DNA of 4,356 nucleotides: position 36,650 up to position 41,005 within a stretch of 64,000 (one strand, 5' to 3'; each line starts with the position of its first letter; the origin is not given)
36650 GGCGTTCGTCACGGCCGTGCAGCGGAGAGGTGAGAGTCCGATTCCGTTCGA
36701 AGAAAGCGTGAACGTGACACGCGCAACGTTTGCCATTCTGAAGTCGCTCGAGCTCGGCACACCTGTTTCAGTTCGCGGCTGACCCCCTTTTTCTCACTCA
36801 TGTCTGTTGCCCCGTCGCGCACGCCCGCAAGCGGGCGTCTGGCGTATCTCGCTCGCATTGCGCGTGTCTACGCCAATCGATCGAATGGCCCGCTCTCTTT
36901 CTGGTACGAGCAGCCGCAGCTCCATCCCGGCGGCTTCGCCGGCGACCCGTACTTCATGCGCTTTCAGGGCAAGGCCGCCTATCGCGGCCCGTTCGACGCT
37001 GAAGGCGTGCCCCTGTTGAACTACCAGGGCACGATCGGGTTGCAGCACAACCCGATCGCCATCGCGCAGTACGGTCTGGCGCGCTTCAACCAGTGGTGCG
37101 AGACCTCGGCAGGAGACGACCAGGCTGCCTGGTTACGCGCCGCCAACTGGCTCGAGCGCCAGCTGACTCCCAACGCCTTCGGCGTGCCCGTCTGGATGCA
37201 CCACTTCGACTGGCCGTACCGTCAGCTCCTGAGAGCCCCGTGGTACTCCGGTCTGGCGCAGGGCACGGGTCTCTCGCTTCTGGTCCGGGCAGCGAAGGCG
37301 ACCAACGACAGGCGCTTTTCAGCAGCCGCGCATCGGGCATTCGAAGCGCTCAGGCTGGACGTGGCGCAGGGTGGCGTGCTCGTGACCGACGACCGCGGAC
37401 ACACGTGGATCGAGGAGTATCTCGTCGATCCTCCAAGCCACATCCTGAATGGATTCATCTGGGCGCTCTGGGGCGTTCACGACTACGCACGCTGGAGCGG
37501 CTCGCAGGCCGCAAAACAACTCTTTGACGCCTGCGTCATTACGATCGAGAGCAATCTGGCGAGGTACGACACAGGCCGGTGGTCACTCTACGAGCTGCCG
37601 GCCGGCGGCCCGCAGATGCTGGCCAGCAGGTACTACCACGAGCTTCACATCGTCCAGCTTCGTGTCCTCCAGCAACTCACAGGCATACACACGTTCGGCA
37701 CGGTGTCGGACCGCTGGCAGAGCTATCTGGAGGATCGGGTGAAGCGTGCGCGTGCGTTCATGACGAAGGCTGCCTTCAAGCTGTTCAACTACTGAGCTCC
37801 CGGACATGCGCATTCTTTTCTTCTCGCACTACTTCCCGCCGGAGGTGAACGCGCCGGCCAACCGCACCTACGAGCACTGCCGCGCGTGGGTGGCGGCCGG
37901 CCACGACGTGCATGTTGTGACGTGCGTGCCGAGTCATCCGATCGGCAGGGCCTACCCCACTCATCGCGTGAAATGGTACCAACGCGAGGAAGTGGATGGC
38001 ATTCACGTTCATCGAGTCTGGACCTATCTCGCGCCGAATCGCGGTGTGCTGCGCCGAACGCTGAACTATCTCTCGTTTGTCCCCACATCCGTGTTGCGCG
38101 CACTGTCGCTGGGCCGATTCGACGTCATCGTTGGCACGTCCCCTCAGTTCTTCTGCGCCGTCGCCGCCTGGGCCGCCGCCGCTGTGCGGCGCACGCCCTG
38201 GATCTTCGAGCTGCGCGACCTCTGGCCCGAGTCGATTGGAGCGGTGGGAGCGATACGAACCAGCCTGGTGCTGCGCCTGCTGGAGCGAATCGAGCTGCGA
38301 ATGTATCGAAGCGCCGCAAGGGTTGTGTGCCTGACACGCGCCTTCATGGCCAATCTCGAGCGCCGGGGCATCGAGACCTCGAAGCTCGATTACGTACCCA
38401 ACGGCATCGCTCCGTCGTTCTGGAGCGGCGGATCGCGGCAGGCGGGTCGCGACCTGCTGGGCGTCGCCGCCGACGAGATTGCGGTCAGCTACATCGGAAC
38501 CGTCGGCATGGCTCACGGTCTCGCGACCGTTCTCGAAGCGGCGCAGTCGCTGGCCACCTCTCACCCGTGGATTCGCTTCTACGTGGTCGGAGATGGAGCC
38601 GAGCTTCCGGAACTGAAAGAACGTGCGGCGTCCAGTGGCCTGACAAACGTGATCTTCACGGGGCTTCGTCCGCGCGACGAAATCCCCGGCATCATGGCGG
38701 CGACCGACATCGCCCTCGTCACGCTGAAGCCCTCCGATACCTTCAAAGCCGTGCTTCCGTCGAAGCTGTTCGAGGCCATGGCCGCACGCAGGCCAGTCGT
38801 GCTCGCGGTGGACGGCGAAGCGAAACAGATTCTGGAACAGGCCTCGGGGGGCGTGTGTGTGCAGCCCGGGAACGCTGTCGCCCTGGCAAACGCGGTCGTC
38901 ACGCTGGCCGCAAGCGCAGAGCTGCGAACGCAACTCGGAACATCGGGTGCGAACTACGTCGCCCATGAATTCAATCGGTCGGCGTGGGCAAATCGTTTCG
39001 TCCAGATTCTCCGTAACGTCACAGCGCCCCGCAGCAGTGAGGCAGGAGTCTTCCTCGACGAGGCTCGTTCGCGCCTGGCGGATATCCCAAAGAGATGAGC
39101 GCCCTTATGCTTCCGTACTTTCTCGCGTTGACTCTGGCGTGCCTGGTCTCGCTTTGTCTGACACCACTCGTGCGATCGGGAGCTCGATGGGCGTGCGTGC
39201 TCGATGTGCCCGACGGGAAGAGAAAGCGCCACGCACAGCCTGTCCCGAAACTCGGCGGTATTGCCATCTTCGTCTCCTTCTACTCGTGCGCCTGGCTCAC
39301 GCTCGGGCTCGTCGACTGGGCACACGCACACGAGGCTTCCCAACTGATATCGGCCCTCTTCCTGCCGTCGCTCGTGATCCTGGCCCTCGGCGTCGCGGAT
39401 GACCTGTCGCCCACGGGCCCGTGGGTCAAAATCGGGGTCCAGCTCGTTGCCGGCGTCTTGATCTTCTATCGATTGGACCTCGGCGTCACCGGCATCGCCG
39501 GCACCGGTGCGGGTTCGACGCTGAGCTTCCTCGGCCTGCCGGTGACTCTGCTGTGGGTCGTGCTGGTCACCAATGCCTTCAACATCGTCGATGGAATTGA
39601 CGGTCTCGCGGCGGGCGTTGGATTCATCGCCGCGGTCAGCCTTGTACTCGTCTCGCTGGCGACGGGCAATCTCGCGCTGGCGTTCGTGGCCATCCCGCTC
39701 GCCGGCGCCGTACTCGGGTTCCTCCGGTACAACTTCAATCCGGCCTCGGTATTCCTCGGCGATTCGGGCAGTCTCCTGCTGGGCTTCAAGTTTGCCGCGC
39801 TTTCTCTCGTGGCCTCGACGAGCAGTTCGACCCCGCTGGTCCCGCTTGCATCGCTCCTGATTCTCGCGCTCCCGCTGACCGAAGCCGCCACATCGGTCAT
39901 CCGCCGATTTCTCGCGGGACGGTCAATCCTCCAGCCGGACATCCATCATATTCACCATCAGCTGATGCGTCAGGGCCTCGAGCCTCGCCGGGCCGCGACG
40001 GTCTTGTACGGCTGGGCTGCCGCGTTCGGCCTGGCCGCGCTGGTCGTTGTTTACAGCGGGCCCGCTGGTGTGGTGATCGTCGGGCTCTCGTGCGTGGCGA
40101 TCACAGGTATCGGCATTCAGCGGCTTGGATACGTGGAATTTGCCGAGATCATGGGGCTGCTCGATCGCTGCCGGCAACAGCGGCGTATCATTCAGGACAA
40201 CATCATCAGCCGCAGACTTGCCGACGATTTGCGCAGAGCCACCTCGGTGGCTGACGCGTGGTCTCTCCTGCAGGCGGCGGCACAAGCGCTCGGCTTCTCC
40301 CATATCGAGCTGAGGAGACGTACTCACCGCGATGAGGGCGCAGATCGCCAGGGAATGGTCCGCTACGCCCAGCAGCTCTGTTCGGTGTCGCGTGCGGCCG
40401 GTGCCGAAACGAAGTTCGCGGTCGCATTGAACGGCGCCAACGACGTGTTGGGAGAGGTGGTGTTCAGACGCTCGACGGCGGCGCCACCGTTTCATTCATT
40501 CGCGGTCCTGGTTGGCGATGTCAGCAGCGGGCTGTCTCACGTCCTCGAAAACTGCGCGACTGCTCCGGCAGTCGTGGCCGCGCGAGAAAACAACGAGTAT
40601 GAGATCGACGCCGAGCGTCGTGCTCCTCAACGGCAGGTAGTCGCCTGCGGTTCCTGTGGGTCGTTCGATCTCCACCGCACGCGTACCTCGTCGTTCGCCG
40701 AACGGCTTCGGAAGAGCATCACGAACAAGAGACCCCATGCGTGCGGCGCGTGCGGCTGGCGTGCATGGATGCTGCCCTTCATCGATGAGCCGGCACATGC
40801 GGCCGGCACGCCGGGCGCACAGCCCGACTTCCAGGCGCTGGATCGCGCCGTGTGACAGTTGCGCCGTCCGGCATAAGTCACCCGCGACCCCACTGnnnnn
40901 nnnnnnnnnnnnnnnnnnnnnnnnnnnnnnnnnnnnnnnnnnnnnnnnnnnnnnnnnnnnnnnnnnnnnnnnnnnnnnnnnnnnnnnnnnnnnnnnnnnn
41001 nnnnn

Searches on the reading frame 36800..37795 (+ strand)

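Call 6: search_protein_families(library=pfam, proteins=[window:36800-37795:+], max_evalue=0.01)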
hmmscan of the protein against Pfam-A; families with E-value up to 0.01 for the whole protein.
window:36800-37795:+ (331 aa): 1 family
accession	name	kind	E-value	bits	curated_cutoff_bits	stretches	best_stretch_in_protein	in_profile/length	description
PF06662.19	C5-epim_C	-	5.6e-45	153.6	23.3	1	141-308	18-188/188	D-glucuronyl C5-epimerase C-terminus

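Call 10: search_protein_families(library=ncbifam, proteins=[window:36800-37795:+], max_evalue=0.1)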
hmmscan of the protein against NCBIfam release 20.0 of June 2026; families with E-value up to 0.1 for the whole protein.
window:36800-37795:+ (331 aa): 0 families

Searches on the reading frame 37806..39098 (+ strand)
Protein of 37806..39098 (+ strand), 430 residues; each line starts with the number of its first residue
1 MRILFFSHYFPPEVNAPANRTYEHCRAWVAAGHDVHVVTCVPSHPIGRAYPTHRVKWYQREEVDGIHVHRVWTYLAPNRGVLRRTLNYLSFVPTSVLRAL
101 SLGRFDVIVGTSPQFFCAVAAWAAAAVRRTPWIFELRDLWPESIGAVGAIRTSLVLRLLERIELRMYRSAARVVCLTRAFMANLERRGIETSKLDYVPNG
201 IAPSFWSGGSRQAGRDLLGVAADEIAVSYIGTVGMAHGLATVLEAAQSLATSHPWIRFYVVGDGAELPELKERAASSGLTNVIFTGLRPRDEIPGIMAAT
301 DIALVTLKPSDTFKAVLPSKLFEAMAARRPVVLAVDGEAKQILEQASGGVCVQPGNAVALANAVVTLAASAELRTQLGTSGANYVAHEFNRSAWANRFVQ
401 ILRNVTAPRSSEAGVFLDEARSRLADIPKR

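Call 6: search_protein_families(library=pfam, proteins=[window:37806-39098:+], max_evalue=0.01)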
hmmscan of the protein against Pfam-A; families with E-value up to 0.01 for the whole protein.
window:37806-39098:+ (430 aa): 5 families
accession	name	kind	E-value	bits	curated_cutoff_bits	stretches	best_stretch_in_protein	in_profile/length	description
PF13579.12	Glyco_trans_4_4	-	6.8e-24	85.4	29.7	1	17-200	3-158/158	Glycosyl transferase 4-like domain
PF13692.12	Glyco_trans_1_4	-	1.9e-19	70.8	27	1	227-368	4-140/142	Glycosyl transferases group 1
PF00534.26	Glycos_transf_1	-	4.5e-19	69.1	26.4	1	222-381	13-169/172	Glycosyl transferases group 1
PF13439.12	Glyco_transf_4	-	1.3e-16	61.6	28.5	1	19-203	6-168/170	Glycosyltransferase Family 4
PF13524.12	Glyco_trans_1_2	-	3e-05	24.4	25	1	252-398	11-142/144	Glycosyl transferase-like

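Call 69: search_protein_families(library=ncbifam, proteins=[window:37806-39098:+], max_evalue=0.00001)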
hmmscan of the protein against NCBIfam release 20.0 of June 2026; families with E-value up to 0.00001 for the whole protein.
window:37806-39098:+ (430 aa): 18 families
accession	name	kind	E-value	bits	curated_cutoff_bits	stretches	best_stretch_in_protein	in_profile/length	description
NF007640.0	PRK10307.1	subfamily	1.9e-58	198.3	276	1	1-406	1-408/411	WcaI family glycosyltransferase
TIGR04063.1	stp3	hypoth_equivalog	3.2e-35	121.8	442.05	1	51-405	40-395/397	TIGR04063 family PEP-CTERM/XrtA system glycosyltransferase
TIGR04007.1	wcaI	equivalog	9.8e-32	110.1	800.45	1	1-368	1-375/407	colanic acid biosynthesis glycosyltransferase WcaI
TIGR03088.1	stp2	hypoth_equivalog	4.2e-17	62.2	409.05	1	188-403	156-371/374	TIGR03088 family PEP-CTERM/XrtA system glycosyltransferase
NF047676.1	TeichurnBiosyTuaH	equivalog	1.6e-13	50.3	550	1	133-334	122-319/384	teichuronic acid biosynthesis protein TuaH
NF038298.1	EPS_HpsO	equivalog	1.9e-11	43.4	575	1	200-403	177-385/388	hormogonium polysaccharide biosynthesis glycosyltransferase HpsO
TIGR03449.1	mycothiol_MshA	equivalog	9.8e-11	41.2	462.5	1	168-403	163-401/406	D-inositol-3-phosphate glycosyltransferase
TIGR04157.1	glyco_rSAM_CFB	subfamily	1.1e-10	41.1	400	1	162-292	162-293/406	TIGR04157 family glycosyltransferase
NF041876.1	EPS_EpsE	equivalog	2.9e-10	39.9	400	1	230-395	220-386/389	exopolysaccharide biosynthesis GT4 family glycosyltransferase EpsE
NF053787.1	GlcN_PG_synth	equivalog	3.4e-10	39.3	480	1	152-403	126-357/361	N-acetylglucosaminyl phosphatidylglycerol synthase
TIGR03999.1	thiol_BshA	equivalog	1.4e-09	37.4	273.7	1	193-405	168-373/375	N-acetyl-alpha-D-glucosaminyl L-malate synthase BshA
NF047684.1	TeichurnBiosyTuaC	equivalog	1.4e-09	37.4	550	1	195-405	188-389/391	teichuronic acid biosynthesis protein TuaC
NF012028.0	PRK15484.1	subfamily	1.9e-09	37.1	618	1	153-404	123-377/380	lipopolysaccharide N-acetylglucosaminyltransferase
NF038011.1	PelF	equivalog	8e-08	31.7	100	1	129-387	218-474/489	GT4 family glycosyltransferase PelF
NF038229.1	Glyco4_Geo_Pelo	equivalog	9.5e-08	31.4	400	1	165-406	105-337/338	GPMC system family 4 glycosyltransferase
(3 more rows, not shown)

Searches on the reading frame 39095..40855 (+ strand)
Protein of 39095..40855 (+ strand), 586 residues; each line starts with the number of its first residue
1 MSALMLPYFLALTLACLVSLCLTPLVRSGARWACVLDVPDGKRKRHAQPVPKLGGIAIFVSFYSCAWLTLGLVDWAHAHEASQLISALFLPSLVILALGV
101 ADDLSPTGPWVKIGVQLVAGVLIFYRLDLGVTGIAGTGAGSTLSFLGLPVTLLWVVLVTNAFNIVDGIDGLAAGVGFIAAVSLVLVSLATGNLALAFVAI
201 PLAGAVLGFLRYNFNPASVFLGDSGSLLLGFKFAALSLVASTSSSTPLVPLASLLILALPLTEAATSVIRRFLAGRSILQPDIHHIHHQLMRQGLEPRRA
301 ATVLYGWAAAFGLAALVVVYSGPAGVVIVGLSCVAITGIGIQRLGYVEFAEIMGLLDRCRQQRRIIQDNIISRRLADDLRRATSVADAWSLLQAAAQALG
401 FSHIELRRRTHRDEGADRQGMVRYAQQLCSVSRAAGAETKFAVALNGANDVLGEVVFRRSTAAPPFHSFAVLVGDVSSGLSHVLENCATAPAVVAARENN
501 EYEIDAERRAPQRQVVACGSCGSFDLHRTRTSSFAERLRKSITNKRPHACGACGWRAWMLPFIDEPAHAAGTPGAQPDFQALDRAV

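Call 6: search_protein_families(library=pfam, proteins=[window:39095-40855:+], max_evalue=0.01)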
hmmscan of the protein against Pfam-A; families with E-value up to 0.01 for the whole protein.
window:39095-40855:+ (586 aa): 1 family
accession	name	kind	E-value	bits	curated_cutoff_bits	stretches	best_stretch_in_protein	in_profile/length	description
PF00953.26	Glycos_transf_4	-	3.7e-36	125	27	1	87-239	3-158/160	Glycosyl transferase family 4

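Call 10: search_protein_families(library=ncbifam, proteins=[window:39095-40855:+], max_evalue=0.1)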
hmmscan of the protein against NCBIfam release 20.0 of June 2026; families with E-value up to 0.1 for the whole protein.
window:39095-40855:+ (586 aa): 3 families
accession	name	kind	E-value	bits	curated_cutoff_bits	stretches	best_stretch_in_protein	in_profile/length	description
TIGR02380.1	ECA_wecA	exception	2.9e-40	138.5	326.05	1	12-311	4-301/346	UDP-N-acetylglucosamine--undecaprenyl-phosphate N-acetylglucosaminephosphotransferase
NF053644.1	MraY_archaea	equivalog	1.7e-29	103.2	450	1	112-311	153-333/340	pseudomurein biosynthesis MraY family phospho-N-acetylmuramoyl-pentapeptide-transferase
TIGR00445.1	mraY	equivalog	1.9e-16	60.5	192.05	1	120-255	110-258/321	phospho-N-acetylmuramoyl-pentapeptide-transferase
